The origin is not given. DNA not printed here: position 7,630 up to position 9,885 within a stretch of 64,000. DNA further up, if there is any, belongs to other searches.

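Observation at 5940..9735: Acetamidino-sugar (WbuXYZ-type) module in which the HisH glutaminase is fused to a GT4 glycosyltransferase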

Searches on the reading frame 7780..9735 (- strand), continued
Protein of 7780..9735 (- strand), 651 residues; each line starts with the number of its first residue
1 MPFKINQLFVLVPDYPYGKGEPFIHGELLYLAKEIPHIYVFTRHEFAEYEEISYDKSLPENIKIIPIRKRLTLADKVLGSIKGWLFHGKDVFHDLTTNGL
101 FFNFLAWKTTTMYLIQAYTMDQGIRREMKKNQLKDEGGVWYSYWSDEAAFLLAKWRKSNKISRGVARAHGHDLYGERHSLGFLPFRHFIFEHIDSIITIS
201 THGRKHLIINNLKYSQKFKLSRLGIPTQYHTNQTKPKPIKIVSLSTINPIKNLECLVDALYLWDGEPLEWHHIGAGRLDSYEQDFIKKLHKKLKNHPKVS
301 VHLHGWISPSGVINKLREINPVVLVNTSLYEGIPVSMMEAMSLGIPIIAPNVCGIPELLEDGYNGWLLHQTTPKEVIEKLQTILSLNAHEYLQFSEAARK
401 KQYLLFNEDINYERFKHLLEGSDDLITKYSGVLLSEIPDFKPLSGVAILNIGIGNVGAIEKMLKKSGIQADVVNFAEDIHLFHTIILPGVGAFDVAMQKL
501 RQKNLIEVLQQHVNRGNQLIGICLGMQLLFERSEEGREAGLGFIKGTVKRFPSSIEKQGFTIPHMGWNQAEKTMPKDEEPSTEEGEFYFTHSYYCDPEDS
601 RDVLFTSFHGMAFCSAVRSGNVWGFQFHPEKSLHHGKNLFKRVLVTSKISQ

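Call 33: search_protein_families(library=ncbifam, proteins=[P0121, P0023, P0025, P0027, P0136, P0151, P0188, P0124, P0126, P0130], max_evalue=1e-15)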
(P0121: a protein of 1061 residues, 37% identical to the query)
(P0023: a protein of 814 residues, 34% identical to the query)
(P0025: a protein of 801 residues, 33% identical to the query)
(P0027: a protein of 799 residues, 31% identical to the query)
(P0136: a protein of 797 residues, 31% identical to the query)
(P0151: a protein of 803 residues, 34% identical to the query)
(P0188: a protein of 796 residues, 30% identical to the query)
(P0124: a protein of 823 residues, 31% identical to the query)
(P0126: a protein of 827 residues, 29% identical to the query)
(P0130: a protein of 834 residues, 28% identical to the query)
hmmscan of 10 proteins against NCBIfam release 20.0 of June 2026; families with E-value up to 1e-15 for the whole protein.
P0121 (1061 aa): 7 families
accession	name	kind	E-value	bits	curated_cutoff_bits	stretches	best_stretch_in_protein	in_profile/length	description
TIGR01855.1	IMP_synth_hisH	equivalog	6.5e-44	150.1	105.4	1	430-623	1-196/198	imidazole glycerol phosphate synthase subunit HisH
NF041876.1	EPS_EpsE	equivalog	1.2e-33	117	400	1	222-391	204-371/389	exopolysaccharide biosynthesis GT4 family glycosyltransferase EpsE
NF010608.0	PRK14004.1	equivalog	9.7e-25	87.5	216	1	432-623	4-207/210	imidazole glycerol phosphate synthase subunit HisH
NF007396.0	PRK09922.1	equivalog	5.2e-23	81.5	385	0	244-379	196-325/361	lipopolysaccharide 1,6-galactosyltransferase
NF038229.1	Glyco4_Geo_Pelo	equivalog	1.6e-19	70.1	400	0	189-378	112-299/338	GPMC system family 4 glycosyltransferase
TIGR03088.1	stp2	hypoth_equivalog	1.8e-19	70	409.05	0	951-1026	266-339/374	TIGR03088 family PEP-CTERM/XrtA system glycosyltransferase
TIGR04005.1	wcaL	equivalog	1.3e-17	63.8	537.6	0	969-1059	314-404/406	colanic acid biosynthesis glycosyltransferase WcaL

P0023 (814 aa): 1 family
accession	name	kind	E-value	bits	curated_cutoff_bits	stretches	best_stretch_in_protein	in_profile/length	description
TIGR03573.1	WbuX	subfamily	3.1e-79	266.9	203.2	1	450-783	3-343/344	N-acetyl sugar amidotransferase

P0025 (801 aa): 1 family
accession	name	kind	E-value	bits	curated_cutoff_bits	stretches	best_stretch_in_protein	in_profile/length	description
TIGR03573.1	WbuX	subfamily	1.3e-78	264.9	203.2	1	438-769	4-342/344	N-acetyl sugar amidotransferase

P0027 (799 aa): 1 family
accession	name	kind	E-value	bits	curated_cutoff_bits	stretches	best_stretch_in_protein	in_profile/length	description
TIGR03573.1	WbuX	subfamily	2.2e-76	257.5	203.2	1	435-768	3-343/344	N-acetyl sugar amidotransferase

P0136 (797 aa): 3 families
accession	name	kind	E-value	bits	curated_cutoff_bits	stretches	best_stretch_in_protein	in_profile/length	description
TIGR03573.1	WbuX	subfamily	1.8e-69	234.8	203.2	1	431-765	4-344/344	N-acetyl sugar amidotransferase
NF041876.1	EPS_EpsE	equivalog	1.1e-16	61.1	400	1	238-384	213-358/389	exopolysaccharide biosynthesis GT4 family glycosyltransferase EpsE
TIGR03088.1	stp2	hypoth_equivalog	8.8e-16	57.9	409.05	0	168-386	111-337/374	TIGR03088 family PEP-CTERM/XrtA system glycosyltransferase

P0151 (803 aa): 1 family
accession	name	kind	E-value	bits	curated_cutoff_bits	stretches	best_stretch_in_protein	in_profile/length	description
TIGR03573.1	WbuX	subfamily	7.5e-75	252.5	203.2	1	440-773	3-343/344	N-acetyl sugar amidotransferase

P0188 (796 aa): 3 families
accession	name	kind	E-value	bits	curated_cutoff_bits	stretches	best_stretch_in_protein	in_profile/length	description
TIGR03573.1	WbuX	subfamily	2.5e-75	254.1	203.2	1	426-762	3-343/344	N-acetyl sugar amidotransferase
NF041876.1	EPS_EpsE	equivalog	2.3e-17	63.3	400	1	226-405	203-382/389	exopolysaccharide biosynthesis GT4 family glycosyltransferase EpsE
TIGR03999.1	thiol_BshA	equivalog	2.5e-17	62.9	273.7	1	152-406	107-360/375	N-acetyl-alpha-D-glucosaminyl L-malate synthase BshA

P0124 (823 aa): 8 families
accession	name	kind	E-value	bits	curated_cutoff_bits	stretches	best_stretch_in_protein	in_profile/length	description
NF041876.1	EPS_EpsE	equivalog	6.4e-35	121.1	400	1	635-813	205-383/389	exopolysaccharide biosynthesis GT4 family glycosyltransferase EpsE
TIGR03999.1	thiol_BshA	equivalog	1.7e-28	99.7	273.7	0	637-816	192-363/375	N-acetyl-alpha-D-glucosaminyl L-malate synthase BshA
NF047684.1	TeichurnBiosyTuaC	equivalog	2.6e-28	99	550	0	244-406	232-382/391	teichuronic acid biosynthesis protein TuaC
NF007396.0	PRK09922.1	equivalog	3.5e-26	91.9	385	0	623-790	162-326/361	lipopolysaccharide 1,6-galactosyltransferase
TIGR03088.1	stp2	hypoth_equivalog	2.8e-25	89.1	409.05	0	638-813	188-360/374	TIGR03088 family PEP-CTERM/XrtA system glycosyltransferase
NF038229.1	Glyco4_Geo_Pelo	equivalog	7.3e-22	77.8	400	0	601-780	113-291/338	GPMC system family 4 glycosyltransferase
TIGR04005.1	wcaL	equivalog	1.9e-21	76.4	537.6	0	210-408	198-401/406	colanic acid biosynthesis glycosyltransferase WcaL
NF046085.1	XrtY_assoc_Gly1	equivalog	1.5e-16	60.3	400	0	639-820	204-378/387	XrtY-associated glycosyltransferase XYAG1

P0126 (827 aa): 15 families
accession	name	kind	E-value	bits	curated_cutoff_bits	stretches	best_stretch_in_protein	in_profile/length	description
TIGR03999.1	thiol_BshA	equivalog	2.7e-39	135.2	273.7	1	559-815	104-360/375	N-acetyl-alpha-D-glucosaminyl L-malate synthase BshA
NF041876.1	EPS_EpsE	equivalog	4.2e-39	134.9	400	2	638-815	207-383/389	exopolysaccharide biosynthesis GT4 family glycosyltransferase EpsE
NF047684.1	TeichurnBiosyTuaC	equivalog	4.3e-34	118.1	550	1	245-406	231-381/391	teichuronic acid biosynthesis protein TuaC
TIGR03088.1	stp2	hypoth_equivalog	1.1e-31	110.2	409.05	0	175-380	126-340/374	TIGR03088 family PEP-CTERM/XrtA system glycosyltransferase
TIGR04005.1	wcaL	equivalog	1.5e-27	96.5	537.6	0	173-400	162-392/406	colanic acid biosynthesis glycosyltransferase WcaL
NF047880.1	glyco_SdgA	exception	3.7e-26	91.7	800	0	182-393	262-470/488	serine-aspartate repeat adhesin O-glycosyltransferase SdgA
NF007396.0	PRK09922.1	equivalog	7.6e-26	90.8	385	0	658-779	197-314/361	lipopolysaccharide 1,6-galactosyltransferase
TIGR02918.1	TIGR02918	equivalog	1.6e-25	89.8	574.6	0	605-806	276-479/500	accessory Sec system glycosyltransferase GtfA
NF038229.1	Glyco4_Geo_Pelo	equivalog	7.4e-24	84.4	400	0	229-362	157-288/338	GPMC system family 4 glycosyltransferase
NF038255.1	exopoly_VpsD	equivalog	4.7e-22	78.4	300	0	597-796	154-354/381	VpsD family glycosyltransferase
NF046085.1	XrtY_assoc_Gly1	equivalog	4.5e-19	68.5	400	0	541-815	98-371/387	XrtY-associated glycosyltransferase XYAG1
TIGR02472.1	sucr_P_syn_N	equivalog_domain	1.5e-18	66.9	576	0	713-813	326-426/439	sucrose-phosphate synthase, putative, glycosyltransferase domain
TIGR02470.1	sucr_synth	equivalog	1.2e-17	63.4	810.4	0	715-799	631-716/784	sucrose synthase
TIGR04348.1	TIGR04348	equivalog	2e-17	63.2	300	0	229-358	133-259/310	selenoneine biosynthesis selenosugar synthase SenB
TIGR04063.1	stp3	hypoth_equivalog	2.5e-16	59.5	442.05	0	248-391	228-372/397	TIGR04063 family PEP-CTERM/XrtA system glycosyltransferase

P0130 (834 aa): 6 families
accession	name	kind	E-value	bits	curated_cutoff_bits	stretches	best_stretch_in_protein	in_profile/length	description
NF047684.1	TeichurnBiosyTuaC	equivalog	1.3e-28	100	550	1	664-832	229-387/391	teichuronic acid biosynthesis protein TuaC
NF041876.1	EPS_EpsE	equivalog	3.7e-24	85.7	400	0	622-819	177-381/389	exopolysaccharide biosynthesis GT4 family glycosyltransferase EpsE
TIGR03999.1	thiol_BshA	equivalog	1.2e-23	83.7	273.7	0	550-828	84-367/375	N-acetyl-alpha-D-glucosaminyl L-malate synthase BshA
TIGR03088.1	stp2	hypoth_equivalog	5.3e-21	75.1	409.05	0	667-798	207-338/374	TIGR03088 family PEP-CTERM/XrtA system glycosyltransferase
NF007396.0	PRK09922.1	equivalog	3.2e-17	62.4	385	0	247-353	197-300/361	lipopolysaccharide 1,6-galactosyltransferase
NF038255.1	exopoly_VpsD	equivalog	2e-16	59.9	300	0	648-769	198-319/381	VpsD family glycosyltransferase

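Call 35: find_encoding_contigs(protein=P0023, flank=8000, max_places=1)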
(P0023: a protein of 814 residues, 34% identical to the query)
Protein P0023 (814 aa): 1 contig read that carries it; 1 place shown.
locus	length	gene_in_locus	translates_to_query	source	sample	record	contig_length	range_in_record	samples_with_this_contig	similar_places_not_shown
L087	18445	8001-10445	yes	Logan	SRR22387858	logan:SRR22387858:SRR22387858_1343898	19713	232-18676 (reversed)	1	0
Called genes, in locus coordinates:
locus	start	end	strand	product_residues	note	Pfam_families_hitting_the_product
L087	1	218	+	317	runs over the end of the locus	PF27429:LB_356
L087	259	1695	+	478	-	PF03062:MBOAT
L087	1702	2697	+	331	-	-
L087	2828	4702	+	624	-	-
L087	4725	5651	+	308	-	PF00535:Glycos_transf_2, PF10111:Glyco_tranf_2_2, PF13641:Glyco_tranf_2_3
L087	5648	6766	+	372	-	PF01757:Acyl_transf_3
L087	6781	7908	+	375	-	PF13439:Glyco_transf_4, PF13477:Glyco_trans_4_2 (weak), PF13579:Glyco_trans_4_4, PF20706:GT4-conflict, PF00534:Glycos_transf_1, PF13692:Glyco_trans_1_4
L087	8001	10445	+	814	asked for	PF00534:Glycos_transf_1, PF13692:Glyco_trans_1_4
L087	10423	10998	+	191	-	PF00132:Hexapep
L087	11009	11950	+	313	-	PF02388:FemAB (weak), PF13480:Acetyltransf_6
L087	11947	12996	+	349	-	-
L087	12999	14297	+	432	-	-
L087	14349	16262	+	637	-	PF13522:GATase_6, PF13537:GATase_7, PF00733:Asn_synthase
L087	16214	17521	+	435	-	PF13439:Glyco_transf_4, PF00534:Glycos_transf_1 (weak)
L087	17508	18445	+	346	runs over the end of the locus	PF01073:3Beta_HSD, PF01370:Epimerase, PF02719:Polysacc_synt_2, PF07993:NAD_binding_4 (faint), PF16363:GDP_Man_Dehyd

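Call 36: find_encoding_contigs(protein=P0121, flank=8000, max_places=1)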
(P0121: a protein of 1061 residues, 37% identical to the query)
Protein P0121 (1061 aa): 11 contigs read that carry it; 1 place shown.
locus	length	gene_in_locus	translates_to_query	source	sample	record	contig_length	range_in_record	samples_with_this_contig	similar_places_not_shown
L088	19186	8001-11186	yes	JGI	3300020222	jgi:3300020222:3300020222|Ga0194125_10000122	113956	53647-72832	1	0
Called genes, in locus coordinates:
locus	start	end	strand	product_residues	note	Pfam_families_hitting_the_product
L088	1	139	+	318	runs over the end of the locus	PF00535:Glycos_transf_2, PF10111:Glyco_tranf_2_2, PF13641:Glyco_tranf_2_3 (weak)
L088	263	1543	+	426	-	PF00005:ABC_tran, PF13304:AAA_21 (faint)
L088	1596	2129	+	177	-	-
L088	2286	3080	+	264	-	PF00535:Glycos_transf_2, PF10111:Glyco_tranf_2_2, PF13641:Glyco_tranf_2_3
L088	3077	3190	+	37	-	-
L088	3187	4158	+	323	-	PF00535:Glycos_transf_2, PF13641:Glyco_tranf_2_3, PF13632:Glyco_trans_2_3 (faint)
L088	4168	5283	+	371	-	PF13439:Glyco_transf_4 (weak), PF00534:Glycos_transf_1, PF13692:Glyco_trans_1_4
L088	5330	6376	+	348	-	PF04577:Glyco_transf_61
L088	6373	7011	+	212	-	PF02585:PIG-L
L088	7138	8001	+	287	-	PF00535:Glycos_transf_2, PF10111:Glyco_tranf_2_2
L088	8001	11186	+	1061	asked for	PF00534:Glycos_transf_1, PF13692:Glyco_trans_1_4, PF00117:GATase, PF00534:Glycos_transf_1, PF13692:Glyco_trans_1_4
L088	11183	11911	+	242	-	PF00977:His_biosynth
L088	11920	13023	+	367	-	-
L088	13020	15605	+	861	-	PF13579:Glyco_trans_4_4 (faint), PF13692:Glyco_trans_1_4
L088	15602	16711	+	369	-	PF01370:Epimerase, PF04321:RmlD_sub_bind (weak), PF16363:GDP_Man_Dehyd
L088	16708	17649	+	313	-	PF01370:Epimerase, PF04321:RmlD_sub_bind, PF16363:GDP_Man_Dehyd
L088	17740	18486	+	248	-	PF05050:Methyltransf_21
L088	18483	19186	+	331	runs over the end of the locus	PF08003:Methyltransf_9 (weak), PF13489:Methyltransf_23, PF13847:Methyltransf_31, PF08241:Methyltransf_11, PF08242:Methyltransf_12, PF13649:Methyltransf_25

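Call 48: search_solved_structures(query=window:7780-9735:-, max_evalue=0.001)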
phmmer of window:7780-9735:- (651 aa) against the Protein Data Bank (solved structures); distinct sequences matched with E-value up to 0.001: 25.
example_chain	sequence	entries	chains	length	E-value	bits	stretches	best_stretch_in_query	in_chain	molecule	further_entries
1kxj_A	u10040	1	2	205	1.3e-32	116.5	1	446-646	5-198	Amidotransferase hisH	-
1gpw_B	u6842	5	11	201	1.3e-32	116.4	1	446-646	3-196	AMIDOTRANSFERASE HISH | IMIDAZOLE GLYCEROL PHOSPHATE SYNTHASE SUBUNIT HISH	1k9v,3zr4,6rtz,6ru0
7ac8_B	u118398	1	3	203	2.2e-31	112.4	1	446-646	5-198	Imidazole glycerol phosphate synthase subunit HisH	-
6ymu_B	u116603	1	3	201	3.3e-31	111.8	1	446-646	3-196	Imidazole glycerol phosphate synthase subunit HisH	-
2wjz_B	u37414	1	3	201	1.5e-30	109.7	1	446-646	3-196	IMIDAZOLE GLYCEROL PHOSPHATE SYNTHASE SUBUNIT HISH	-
4gud_A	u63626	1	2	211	1.1e-22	83.7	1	445-643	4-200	Imidazole glycerol phosphate synthase subunit HisH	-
1ka9_H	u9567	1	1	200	1.5e-21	79.9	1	448-635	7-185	imidazole glycerol phosphate synthase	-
1jvn_A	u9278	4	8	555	1.4e-15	60.2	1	446-644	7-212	BIFUNCTIONAL HISTIDINE BIOSYNTHESIS PROTEIN HISHF | Imidazole glycerol phosphate synthase hisHF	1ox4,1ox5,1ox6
7qnt_AAA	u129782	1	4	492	1.3e-06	30.5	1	196-384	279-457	TarM(Se)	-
7qd7_AAA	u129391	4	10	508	1.4e-06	30.5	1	196-384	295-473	TarM(Se)_G117R | TarM(Se)_G117R-4RboP | TarM(Se)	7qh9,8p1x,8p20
5n7z_A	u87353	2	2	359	1.5e-05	27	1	300-376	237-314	Lipopolysaccharide 1,6-galactosyltransferase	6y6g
5n80_A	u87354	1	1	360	1.5e-05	27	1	300-376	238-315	Lipopolysaccharide 1,6-galactosyltransferase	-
6y6i_A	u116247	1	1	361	1.5e-05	27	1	300-376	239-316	Lipopolysaccharide 1,6-galactosyltransferase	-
5i45_A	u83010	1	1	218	1.9e-05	26.7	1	251-388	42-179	Glycosyl transferases group 1 family protein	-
8dvz_A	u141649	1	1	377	6e-05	25.1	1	324-384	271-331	N, N'-diacetylbacillosaminyl-diphospho-undecaprenol alpha-1,3-N-acetylgalactosaminyltransf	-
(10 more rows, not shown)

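Call 55: predict_structure(alignment_id=A2)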
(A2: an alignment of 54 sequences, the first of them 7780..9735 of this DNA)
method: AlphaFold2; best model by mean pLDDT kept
length: 651 residues; sequences in the alignment: 54
mean_pLDDT: 89.1   pTM: 0.72
mean pLDDT of the five models: 89.1, 88.6, 88.6, 87.9, 86.9
residues with pLDDT >= 90: 410; 70-90: 193; 50-70: 41; < 50: 7
segments of 3 or more residues with pLDDT < 50: 649-651
pLDDT, mean of each block of 10 residues (from residue 1): 86 81 86 95 77 72 88 91 89 91 94 94 95 90 96 96 94 84 93 95 87 86 91 79 95 98 96 93 96 97 91 94 95 90 97 92 94 97 93 92 90 92 61 67 85 85 84 88 89 92 94 95 94 95 97 90 84 73 79 92 93 94 92 84 63 39
secondary structure, 60 per line:
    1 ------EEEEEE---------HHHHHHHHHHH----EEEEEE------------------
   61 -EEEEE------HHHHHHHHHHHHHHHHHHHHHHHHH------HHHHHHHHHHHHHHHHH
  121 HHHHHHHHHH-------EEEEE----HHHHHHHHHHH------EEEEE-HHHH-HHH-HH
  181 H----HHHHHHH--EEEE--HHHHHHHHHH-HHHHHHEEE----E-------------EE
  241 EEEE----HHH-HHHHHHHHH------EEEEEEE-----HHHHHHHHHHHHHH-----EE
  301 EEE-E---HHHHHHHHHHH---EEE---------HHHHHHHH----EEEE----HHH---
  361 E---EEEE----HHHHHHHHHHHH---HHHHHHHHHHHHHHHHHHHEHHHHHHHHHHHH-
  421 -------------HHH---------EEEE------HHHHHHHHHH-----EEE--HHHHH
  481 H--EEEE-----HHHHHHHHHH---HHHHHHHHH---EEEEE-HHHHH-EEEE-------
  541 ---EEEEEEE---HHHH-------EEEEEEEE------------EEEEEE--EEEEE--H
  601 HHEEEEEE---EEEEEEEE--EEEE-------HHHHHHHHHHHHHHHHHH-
elements in order: E7-12 H22-32 E37-42 E62-66 H73-97 H104-130 E138-142 H147-157 E164-168 H170-173 H186-192 E195-198 H201-210 H212-217 E218-220 E239-244 H253-261 E268-274 H280-293 E299-303 H309-319 E323-325 H335-342 E347-350 E365-368 H373-384 H388-406 H408-419 E446-449 H456-465 E471-473 H476-481 E484-487 H493-502 H506-514 E518-522 H524-528 E530-533 E544-550 H554-557 E565-572 E585-590 E593-597 E603-608 E612-619 E622-625 H633-650

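Call 58: fold_search(model_id=the predicted structure, library=pdb)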
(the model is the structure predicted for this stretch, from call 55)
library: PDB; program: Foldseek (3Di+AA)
matches with E <= 10: 1443; with E <= 0.001: 541
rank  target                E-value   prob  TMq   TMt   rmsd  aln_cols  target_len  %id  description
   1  1kxj_A                9.9e-20  1.00  0.28  0.87   1.8       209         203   34  The Crystal Structure of Glutamine Amidotransferase from Thermotoga maritima (released 2002-03-20)
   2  7ac8_D                4.1e-19  1.00  0.28  0.89   1.6       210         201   34  Molecular basis for the unique allosteric activation mechanism of the heterodimeric imidazole glycerol phosphate synth (released 2021-05-19)
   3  6ru0_F                4.9e-19  1.00  0.28  0.89   1.8       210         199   34  Light-Regulation of Imidazole Glycerol Phosphate Synthase by Interference with its Allosteric Machinery through Photo- (released 2020-05-20)
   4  7ac8_F                5.2e-19  1.00  0.28  0.90   1.6       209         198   34  Molecular basis for the unique allosteric activation mechanism of the heterodimeric imidazole glycerol phosphate synth (released 2021-05-19)
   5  7ac8_B                9.2e-19  1.00  0.28  0.89   1.8       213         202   33  Molecular basis for the unique allosteric activation mechanism of the heterodimeric imidazole glycerol phosphate synth (released 2021-05-19)
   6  6ymu_B                1.7e-18  1.00  0.28  0.89   1.7       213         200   33  Imidazole Glycerol Phosphate Synthase (released 2020-07-22)
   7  1kxj_B                2.3e-18  1.00  0.28  0.88   1.7       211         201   34  The Crystal Structure of Glutamine Amidotransferase from Thermotoga maritima (released 2002-03-20)
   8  1gpw_D                9.0e-18  1.00  0.29  0.89   1.9       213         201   34  Structural evidence for ammonia tunneling across the (beta/alpha)8 barrel of the imidazole glycerol phosphate synthase (released 2002-02-10)
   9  6ymu_F                1.7e-17  1.00  0.27  0.86   2.1       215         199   32  Imidazole Glycerol Phosphate Synthase (released 2020-07-22)
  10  6n1x                  2.5e-17  1.00  0.46  0.76   4.7       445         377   12  BshA from Staphylococcus aureus complexed with UDP and N-acetylglucosamine (released 2019-08-21)
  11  3c48_B                2.7e-17  1.00  0.28  0.43  11.9       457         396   14  Structure of the retaining glycosyltransferase MshA: The first step in mycothiol biosynthesis. Organism: Corynebacteri (released 2008-03-25)
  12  3c4q_B                2.8e-17  1.00  0.47  0.76   4.8       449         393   15  Structure of the retaining glycosyltransferase MshA : The first step in mycothiol biosynthesis. Organism : Corynebacte (released 2008-04-01)
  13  2wjz_D                3.0e-17  1.00  0.28  0.89   1.7       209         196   33  Crystal structure of (HisH) K181A Y138A mutant of imidazoleglycerolphosphate synthase (HisH HisF) which displays const (released 2010-08-25)
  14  3c48_A                3.2e-17  1.00  0.29  0.44  11.8       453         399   14  Structure of the retaining glycosyltransferase MshA: The first step in mycothiol biosynthesis. Organism: Corynebacteri (released 2008-03-25)
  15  3c4q_A                4.0e-17  1.00  0.48  0.76   4.6       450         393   15  Structure of the retaining glycosyltransferase MshA : The first step in mycothiol biosynthesis. Organism : Corynebacte (released 2008-04-01)
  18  5n80                  7.5e-17  1.00  0.45  0.76   4.7       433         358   16  glycosyltransferase LPS biosynthesis in complex with UDP (released 2018-03-14)
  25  4xsu_A                2.6e-16  1.00  0.44  0.74   5.9       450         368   16  Crystal structure of Anabaena Alr3699/HepE in complex with UDP and glucose (released 2016-01-13)
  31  4xsu_B                6.5e-16  1.00  0.42  0.72   6.2       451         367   15  Crystal structure of Anabaena Alr3699/HepE in complex with UDP and glucose (released 2016-01-13)
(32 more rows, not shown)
